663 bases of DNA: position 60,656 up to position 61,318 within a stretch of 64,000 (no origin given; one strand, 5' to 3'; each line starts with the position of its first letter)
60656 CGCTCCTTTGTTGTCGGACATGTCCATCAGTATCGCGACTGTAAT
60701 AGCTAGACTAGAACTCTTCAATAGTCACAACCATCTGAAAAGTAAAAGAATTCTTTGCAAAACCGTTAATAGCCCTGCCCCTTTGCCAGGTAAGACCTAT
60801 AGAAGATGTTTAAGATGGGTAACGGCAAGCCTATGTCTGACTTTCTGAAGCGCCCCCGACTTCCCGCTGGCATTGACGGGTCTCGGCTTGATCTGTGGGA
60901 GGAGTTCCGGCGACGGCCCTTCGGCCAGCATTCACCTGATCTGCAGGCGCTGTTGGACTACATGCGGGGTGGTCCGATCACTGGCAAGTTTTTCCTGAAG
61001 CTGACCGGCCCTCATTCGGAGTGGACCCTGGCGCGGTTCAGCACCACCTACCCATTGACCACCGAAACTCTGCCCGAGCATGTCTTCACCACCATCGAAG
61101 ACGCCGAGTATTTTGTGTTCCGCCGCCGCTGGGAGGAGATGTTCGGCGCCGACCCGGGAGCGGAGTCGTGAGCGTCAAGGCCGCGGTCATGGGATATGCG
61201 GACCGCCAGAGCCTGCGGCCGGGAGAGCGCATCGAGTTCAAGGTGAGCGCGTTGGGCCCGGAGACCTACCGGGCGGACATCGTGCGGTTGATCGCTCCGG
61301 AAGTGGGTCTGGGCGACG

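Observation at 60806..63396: Two-gene DMFase-like amidase: 121-aa ORF GTGA-coupled to a 743-aa large-subunit-family protein, followed by an SDR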

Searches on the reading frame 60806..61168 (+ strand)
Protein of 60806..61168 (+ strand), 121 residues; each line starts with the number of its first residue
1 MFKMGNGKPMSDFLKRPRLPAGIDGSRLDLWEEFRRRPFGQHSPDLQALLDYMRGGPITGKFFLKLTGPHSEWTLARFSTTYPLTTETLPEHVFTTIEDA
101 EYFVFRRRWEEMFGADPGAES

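Call 7: search_protein_families(library=pfam, proteins=[window:60806-61168:+], max_evalue=0.1)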
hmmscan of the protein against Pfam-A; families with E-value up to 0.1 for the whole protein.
window:60806-61168:+ (121 aa): 0 families

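Call 8: search_protein_families(library=ncbifam, proteins=[window:60806-61168:+], max_evalue=0.1)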
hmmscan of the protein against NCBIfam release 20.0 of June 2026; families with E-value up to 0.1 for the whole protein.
window:60806-61168:+ (121 aa): 0 families

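Call 10: search_solved_structures(query=window:60806-61168:+, max_evalue=10, show_alignments=2)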
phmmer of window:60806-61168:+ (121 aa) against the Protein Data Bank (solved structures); distinct sequences matched with E-value up to 10: 4.
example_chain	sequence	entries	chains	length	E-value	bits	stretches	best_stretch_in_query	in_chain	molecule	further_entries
6lvb_B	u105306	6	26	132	0.0015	21.8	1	27-112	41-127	N,N-dimethylformamidase small subunit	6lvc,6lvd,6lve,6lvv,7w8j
9cuy_W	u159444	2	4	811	0.62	13.3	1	4-70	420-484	Putative tape measure protein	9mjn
9ek2_A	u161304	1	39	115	1.1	12.5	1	23-46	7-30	Matrix protein p17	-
32nz_A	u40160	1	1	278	1.3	12.3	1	92-116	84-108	H90 scFv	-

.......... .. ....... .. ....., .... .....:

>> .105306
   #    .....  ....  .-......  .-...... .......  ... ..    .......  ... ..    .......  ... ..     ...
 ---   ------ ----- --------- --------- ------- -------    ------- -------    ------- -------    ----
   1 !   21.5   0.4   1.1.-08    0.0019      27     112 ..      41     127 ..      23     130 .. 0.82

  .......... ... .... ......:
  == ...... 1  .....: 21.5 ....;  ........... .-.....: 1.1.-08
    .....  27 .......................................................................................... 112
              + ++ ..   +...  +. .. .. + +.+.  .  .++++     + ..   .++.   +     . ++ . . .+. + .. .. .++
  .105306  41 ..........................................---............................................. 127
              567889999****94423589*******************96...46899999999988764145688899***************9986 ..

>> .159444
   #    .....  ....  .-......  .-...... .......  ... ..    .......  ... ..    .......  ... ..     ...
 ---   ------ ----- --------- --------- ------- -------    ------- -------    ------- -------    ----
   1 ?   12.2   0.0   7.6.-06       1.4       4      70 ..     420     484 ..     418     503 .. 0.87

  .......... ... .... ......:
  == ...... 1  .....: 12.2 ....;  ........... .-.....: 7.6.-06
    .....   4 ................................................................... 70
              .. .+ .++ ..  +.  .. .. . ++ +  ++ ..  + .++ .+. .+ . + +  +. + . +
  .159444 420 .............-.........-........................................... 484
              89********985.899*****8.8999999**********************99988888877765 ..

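Call 17: find_homologous_proteins(query=window:60806-61168:+, max_evalue=0.001)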
Query window:60806-61168:+ (121 aa): 6 proteins with E <= 0.001 among 7 candidates.
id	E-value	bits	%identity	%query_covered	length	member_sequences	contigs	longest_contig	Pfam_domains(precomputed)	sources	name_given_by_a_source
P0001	7.2e-65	235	92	93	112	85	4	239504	PF26354.1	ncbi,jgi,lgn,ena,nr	ncbi:MAG: hypothetical protein J4G00_10460 [Actinomycetia bacterium]|nr:hypothetical protein [Actino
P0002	8.7e-60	218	88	90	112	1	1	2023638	PF26354.1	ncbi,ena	-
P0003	6.1e-59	216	87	90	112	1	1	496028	PF26354.1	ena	-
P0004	6.6e-35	138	90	56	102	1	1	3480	PF26354.1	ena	-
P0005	1.6e-32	130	86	55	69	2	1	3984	PF26354.1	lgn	-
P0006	7.8e-32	128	59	81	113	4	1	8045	PF26354.1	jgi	jgi:hypothetical protein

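Call 18: search_protein_families(library=pfam, proteins=[P0001, P0006, window:60833-61168:+], max_evalue=10)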
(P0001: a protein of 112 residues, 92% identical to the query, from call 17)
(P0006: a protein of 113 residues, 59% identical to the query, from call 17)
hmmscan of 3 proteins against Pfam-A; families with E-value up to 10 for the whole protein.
P0001 (112 aa): 0 families

P0006 (113 aa): 0 families

window:60833-61168:+ (112 aa): 0 families

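Call 22: find_encoding_contigs(protein=P0001, flank=8000, max_places=4)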
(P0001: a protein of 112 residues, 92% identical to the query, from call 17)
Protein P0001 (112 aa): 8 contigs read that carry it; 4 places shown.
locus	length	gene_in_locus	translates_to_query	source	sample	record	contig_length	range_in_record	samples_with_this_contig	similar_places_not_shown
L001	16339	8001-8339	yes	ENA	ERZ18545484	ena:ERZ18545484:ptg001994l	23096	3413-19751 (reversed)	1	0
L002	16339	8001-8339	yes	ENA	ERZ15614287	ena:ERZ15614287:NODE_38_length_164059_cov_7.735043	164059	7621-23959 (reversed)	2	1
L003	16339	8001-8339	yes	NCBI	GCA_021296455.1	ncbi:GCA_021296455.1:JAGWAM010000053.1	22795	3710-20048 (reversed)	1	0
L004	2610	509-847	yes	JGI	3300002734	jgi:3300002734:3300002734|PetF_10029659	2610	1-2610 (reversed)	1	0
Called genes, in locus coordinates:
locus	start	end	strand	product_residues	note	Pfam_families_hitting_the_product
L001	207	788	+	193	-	PF13378:MR_MLE_C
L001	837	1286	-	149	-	PF00528:BPD_transp_1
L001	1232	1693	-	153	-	PF12911:OppC_N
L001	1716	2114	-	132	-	PF00528:BPD_transp_1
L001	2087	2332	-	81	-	PF00528:BPD_transp_1 (weak)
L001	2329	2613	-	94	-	-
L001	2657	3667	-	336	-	PF00005:ABC_tran, PF13304:AAA_21 (faint), PF08352:oligo_HPY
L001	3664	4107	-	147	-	PF08352:oligo_HPY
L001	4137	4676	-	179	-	PF00005:ABC_tran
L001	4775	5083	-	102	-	-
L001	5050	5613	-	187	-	PF00496:SBP_bac_5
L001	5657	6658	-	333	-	-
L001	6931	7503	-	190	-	PF00496:SBP_bac_5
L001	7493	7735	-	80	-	-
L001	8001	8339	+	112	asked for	PF26354:DMF_alpha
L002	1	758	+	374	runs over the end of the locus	PF02746:MR_MLE_N, PF13378:MR_MLE_C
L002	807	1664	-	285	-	PF12911:OppC_N, PF00528:BPD_transp_1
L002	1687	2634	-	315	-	PF19300:BPD_transp_1_N, PF00528:BPD_transp_1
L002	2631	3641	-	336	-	PF00005:ABC_tran, PF13304:AAA_21 (faint), PF08352:oligo_HPY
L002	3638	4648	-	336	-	PF00005:ABC_tran, PF13304:AAA_21 (weak), PF08352:oligo_HPY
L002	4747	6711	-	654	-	PF00496:SBP_bac_5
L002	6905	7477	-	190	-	PF00496:SBP_bac_5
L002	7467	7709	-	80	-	-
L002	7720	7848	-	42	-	PF00496:SBP_bac_5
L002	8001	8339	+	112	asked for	PF26354:DMF_alpha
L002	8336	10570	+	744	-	PF13385:Laminin_G_3 (weak), PF20254:DMFA2_C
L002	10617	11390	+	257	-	PF00106:adh_short, PF08659:KR, PF13561:adh_short_C2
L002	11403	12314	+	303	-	PF02126:PTE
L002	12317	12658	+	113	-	-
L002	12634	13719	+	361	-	PF19328:DAP_DH_C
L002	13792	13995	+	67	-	-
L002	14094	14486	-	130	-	PF01042:Ribonuc_L-PSP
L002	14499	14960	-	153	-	PF01281:Ribosomal_L9_N, PF03948:Ribosomal_L9_C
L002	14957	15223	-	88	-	PF01084:Ribosomal_S18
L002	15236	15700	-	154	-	PF00436:SSB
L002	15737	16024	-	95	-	PF01250:Ribosomal_S6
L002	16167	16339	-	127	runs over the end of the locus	PF02643:DUF192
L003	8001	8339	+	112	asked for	PF26354:DMF_alpha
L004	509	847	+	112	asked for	PF26354:DMF_alpha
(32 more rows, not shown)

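Call 29: search_protein_representatives(alignment_id=A1)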
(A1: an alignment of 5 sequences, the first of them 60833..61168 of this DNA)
Query: 5 sequences, 112 profile positions. Proteins with E-value up to 0.001 (for the whole library): 372; up to 1e-10: 132; up to 1e-30: 2. The best 150 are listed.
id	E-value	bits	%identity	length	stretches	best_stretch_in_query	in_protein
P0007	4.3e-43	161.9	-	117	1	5-109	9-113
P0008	3.5e-31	123.6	-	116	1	13-107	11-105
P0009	2.4e-28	114.4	-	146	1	12-109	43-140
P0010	5.0e-26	107.0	-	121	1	13-109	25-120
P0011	1.1e-24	102.7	-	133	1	7-107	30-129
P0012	1.3e-24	102.5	-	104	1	20-108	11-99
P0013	7.8e-24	99.9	-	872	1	17-107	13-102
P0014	3.3e-23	97.9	-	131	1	13-95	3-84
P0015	5.6e-23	97.2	-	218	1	13-109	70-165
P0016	1.1e-22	96.2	-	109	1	12-107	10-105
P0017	1.4e-22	95.9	-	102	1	12-110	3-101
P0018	2.4e-22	95.1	-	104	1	11-108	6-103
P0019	5.7e-22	93.9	-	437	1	13-109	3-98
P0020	7.3e-22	93.6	-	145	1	12-96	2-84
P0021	9.6e-22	93.2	-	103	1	13-107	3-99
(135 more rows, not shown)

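Call 37: find_encoding_contigs(protein=P0013, flank=8000, max_places=2)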
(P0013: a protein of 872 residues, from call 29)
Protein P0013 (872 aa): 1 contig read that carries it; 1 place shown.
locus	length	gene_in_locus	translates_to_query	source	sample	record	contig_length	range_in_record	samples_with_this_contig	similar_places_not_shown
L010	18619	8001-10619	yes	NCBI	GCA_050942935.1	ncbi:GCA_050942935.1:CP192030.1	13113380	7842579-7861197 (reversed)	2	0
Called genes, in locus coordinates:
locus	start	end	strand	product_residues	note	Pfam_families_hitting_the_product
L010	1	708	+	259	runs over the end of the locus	PF00106:adh_short, PF08659:KR (weak), PF13561:adh_short_C2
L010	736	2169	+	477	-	PF04734:Ceramidase_alk (faint)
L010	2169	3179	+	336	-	PF02126:PTE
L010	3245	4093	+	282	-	PF01261:AP_endonuc_2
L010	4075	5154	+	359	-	PF01408:GFO_IDH_MocA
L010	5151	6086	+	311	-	PF19328:DAP_DH_C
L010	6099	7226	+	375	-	PF02746:MR_MLE_N, PF13378:MR_MLE_C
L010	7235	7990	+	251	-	PF00106:adh_short, PF08659:KR, PF13561:adh_short_C2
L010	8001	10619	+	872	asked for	PF26354:DMF_alpha, PF20254:DMFA2_C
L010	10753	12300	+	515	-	PF00496:SBP_bac_5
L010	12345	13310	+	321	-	PF19300:BPD_transp_1_N, PF00528:BPD_transp_1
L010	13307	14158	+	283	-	PF00528:BPD_transp_1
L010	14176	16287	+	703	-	PF13191:AAA_16 (faint), PF13555:AAA_29 (faint), PF00005:ABC_tran, PF02463:SMC_N (faint), PF13304:AAA_21 (weak), PF08352:oligo_HPY, PF00005:ABC_tran, PF08352:oligo_HPY, +1 more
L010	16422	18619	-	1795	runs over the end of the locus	PF00069:Pkinase, PF07714:PK_Tyr_Ser-Thr, PF13191:AAA_16, PF13185:GAF_2 (faint), PF01590:GAF (weak), PF07730:HisKA_3, PF02518:HATPase_c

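Call 38: search_protein_families(library=ncbifam, proteins=[L002:11403-12311:+, L002:12634-13716:+, L002:10617-11387:+], max_evalue=0.00001)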
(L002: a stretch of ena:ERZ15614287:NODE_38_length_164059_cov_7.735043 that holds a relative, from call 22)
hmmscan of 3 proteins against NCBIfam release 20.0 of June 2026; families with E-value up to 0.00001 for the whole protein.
L002:11403-12311:+ (303 aa): 3 families
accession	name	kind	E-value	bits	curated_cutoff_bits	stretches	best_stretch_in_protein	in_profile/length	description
NF007373.0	PRK09875.1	equivalog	6e-59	199.9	486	1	14-301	4-291/292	phosphotriesterase-related protein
NF045706.1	PhFuoseLconase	equivalog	3e-31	108.8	630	1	4-301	5-324/332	phospho-furanose lactonase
NF041153.1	organophos_OPH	equivalog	4.3e-28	98.5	500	1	3-301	36-358/365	organophosphate hydrolase OPH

L002:12634-13716:+ (361 aa): 1 family
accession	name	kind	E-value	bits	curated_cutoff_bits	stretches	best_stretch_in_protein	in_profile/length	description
NF040740.1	ornith_Ord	equivalog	6e-67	226.4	400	1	18-340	2-327/335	2,4-diaminopentanoate dehydrogenase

L002:10617-11387:+ (257 aa): 219 families (the best 25 are shown)
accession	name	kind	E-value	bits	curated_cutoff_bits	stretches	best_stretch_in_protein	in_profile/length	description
NF004791.0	PRK06138.1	equivalog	3.1e-52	177.4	312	1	12-255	3-250/252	SDR family oxidoreductase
NF004198.0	PRK05653.1-3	equivalog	5.5e-52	176.7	296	1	12-256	5-248/248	3-oxoacyl-ACP reductase FabG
NF009466.0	PRK12826.1-2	subfamily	3.9e-50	170.6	222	1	14-253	3-243/248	3-oxoacyl-ACP reductase FabG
TIGR01830.1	3oxo_ACP_reduc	equivalog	1.3e-49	169.1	297.75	1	17-254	1-238/239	3-oxoacyl-[acyl-carrier-protein] reductase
NF005309.0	PRK06841.1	subfamily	2e-49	168.4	286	1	10-252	11-250/255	GolD/DthD family dehydrogenase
NF005559.1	PRK07231.1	subfamily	1.3e-47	162.4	215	1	12-255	2-248/249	glucose 1-dehydrogenase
NF005472.0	PRK07067.1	equivalog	5e-47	160.6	338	1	12-256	4-256/257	L-iditol 2-dehydrogenase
NF005067.0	PRK06484.1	equivalog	1.9e-45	155.4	713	1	13-255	8-252/524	short chain dehydrogenase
NF004197.0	PRK05653.1-1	equivalog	2.5e-45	155.1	332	1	12-256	5-248/249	3-oxoacyl-ACP reductase FabG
NF052558.1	MBtsdlDhBudC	equivalog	9.6e-45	153.1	270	1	13-253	2-240/250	meso-2,3-butanediol dehydrogenase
NF009384.0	PRK12743.1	equivalog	8e-44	149.8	264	1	15-255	7-248/258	SDR family oxidoreductase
NF047923.1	pyridox_DH_SDR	equivalog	1.4e-42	145.9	325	1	13-252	2-238/243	pyridoxal 4-dehydrogenase, SDR-type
NF053701.1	CsHdxCHCADhChcB2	equivalog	2.5e-42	145.1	350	1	13-253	2-241/245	cis-4-hydroxycyclohexanecarboxylate dehydrogenase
NF009464.0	PRK12824.1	subfamily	1e-41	143.2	269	1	15-256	3-244/245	3-oxoacyl-ACP reductase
TIGR01832.1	kduD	equivalog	1.6e-41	142.5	338.85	1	12-255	3-246/248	2-dehydro-3-deoxy-D-gluconate 5-dehydrogenase KduD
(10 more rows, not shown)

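Call 45: search_solved_structures(query=A2, max_evalue=1, show_alignments=1)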
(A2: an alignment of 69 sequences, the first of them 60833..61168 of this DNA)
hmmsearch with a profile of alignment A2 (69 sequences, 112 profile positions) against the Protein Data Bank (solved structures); distinct sequences matched with E-value up to 1: 13.
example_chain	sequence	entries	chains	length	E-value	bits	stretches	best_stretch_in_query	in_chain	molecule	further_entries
6lvb_B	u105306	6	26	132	9.5e-11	44.7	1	10-99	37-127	N,N-dimethylformamidase small subunit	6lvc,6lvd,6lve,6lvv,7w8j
1z2i_A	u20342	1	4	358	0.18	14.8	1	33-86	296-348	malate dehydrogenase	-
3hhh_A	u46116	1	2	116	0.29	14.1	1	49-103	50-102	Transcriptional regulator, PadR family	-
1fka_O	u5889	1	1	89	0.34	13.9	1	11-76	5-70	30S RIBOSOMAL PROTEIN S15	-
10px_1o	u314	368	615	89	0.38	13.8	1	11-76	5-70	30S ribosomal protein S15 | PROTEIN (S15 RIBOSOMAL PROTEIN) | Ribosomal protein S15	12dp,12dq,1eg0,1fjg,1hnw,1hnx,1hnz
1kuq_A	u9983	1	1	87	0.4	13.7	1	11-76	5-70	30S RIBOSOMAL PROTEIN S15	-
1f7y_A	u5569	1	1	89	0.41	13.7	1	11-76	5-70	30S RIBOSOMAL PROTEIN S15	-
1g1x_B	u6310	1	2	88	0.41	13.6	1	12-76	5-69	30S RIBOSOMAL PROTEIN S15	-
4iyl_A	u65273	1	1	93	0.44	13.6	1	12-85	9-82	30S ribosomal protein S15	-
5wnq_O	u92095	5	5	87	0.45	13.5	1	12-76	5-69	30S ribosomal protein S15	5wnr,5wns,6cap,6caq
1dk1_A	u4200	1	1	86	0.46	13.5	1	12-76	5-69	30S RIBOSOMAL PROTEIN S15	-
1ab3_A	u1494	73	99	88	0.46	13.5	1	12-76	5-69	RIBOSOMAL RNA BINDING PROTEIN S15 | 30S RIBOSOMAL PROTEIN S15 | RIBOSOMAL PROTEIN S15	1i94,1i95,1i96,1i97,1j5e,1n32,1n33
9qzc_7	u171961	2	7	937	0.55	13.2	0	61-103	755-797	Rab-GAP TBC domain-containing protein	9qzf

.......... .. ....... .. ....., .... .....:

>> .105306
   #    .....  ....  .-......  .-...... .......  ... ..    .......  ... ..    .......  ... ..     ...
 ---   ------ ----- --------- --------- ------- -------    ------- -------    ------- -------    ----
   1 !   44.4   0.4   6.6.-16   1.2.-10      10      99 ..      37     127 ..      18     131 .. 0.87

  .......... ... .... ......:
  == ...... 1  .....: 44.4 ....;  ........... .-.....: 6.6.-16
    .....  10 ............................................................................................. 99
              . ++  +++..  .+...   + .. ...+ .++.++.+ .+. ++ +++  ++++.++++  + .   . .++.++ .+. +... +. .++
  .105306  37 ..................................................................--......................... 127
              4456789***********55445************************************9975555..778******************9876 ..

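Call 61: search_solved_structures(query=L002:11403-12311:+, max_evalue=1e-10)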
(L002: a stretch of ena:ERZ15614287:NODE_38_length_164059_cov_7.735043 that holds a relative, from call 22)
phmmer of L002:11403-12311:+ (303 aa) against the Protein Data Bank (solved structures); distinct sequences matched with E-value up to 1e-10: 128 (the best 60 are shown).
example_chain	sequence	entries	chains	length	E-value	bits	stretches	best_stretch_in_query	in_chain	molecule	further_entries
4lef_C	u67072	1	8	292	8.7e-51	176.4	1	13-301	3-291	Phosphotriesterase homology protein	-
1bf6_A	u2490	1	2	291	1.2e-50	175.9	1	14-301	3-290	PHOSPHOTRIESTERASE HOMOLOGY PROTEIN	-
9efa_A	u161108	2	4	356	3.3e-50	174.5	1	34-302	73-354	Phosphotriesterase-related protein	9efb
3k2g_A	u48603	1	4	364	6e-46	160.5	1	33-302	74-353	Resiniferatoxin-binding, phosphotriesterase-related protein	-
3rhg_A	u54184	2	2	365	4.1e-44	154.5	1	46-301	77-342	Putative phophotriesterase | Amidohydrolase Pmi1525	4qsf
3gtf_A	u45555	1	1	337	5.4e-44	154.1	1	3-301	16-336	Organophosphorus hydrolase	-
3gtx_A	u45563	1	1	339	1.2e-43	153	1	3-301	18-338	Organophosphorus hydrolase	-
3gti_A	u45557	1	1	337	1.6e-43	152.6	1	3-301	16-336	Organophosphorus hydrolase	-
4j5n_A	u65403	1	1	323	1.6e-43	152.6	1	3-301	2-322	Phosphotriesterase, putative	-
3gu9_A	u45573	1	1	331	1.8e-43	152.4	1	3-301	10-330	Organophosphorus hydrolase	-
3gth_A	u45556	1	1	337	1.9e-43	152.3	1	3-301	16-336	Organophosphorus hydrolase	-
4j2m_A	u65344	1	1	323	5.6e-43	150.8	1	3-301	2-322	Phosphotriesterase, putative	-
3htw_A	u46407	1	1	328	5.6e-43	150.7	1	2-301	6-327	Organophosphate hydrolase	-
4j35_A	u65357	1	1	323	7e-43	150.4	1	3-301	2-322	Phosphotriesterase, putative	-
2zc1_A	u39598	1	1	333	8.9e-43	150.1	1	3-301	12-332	Phosphotriesterase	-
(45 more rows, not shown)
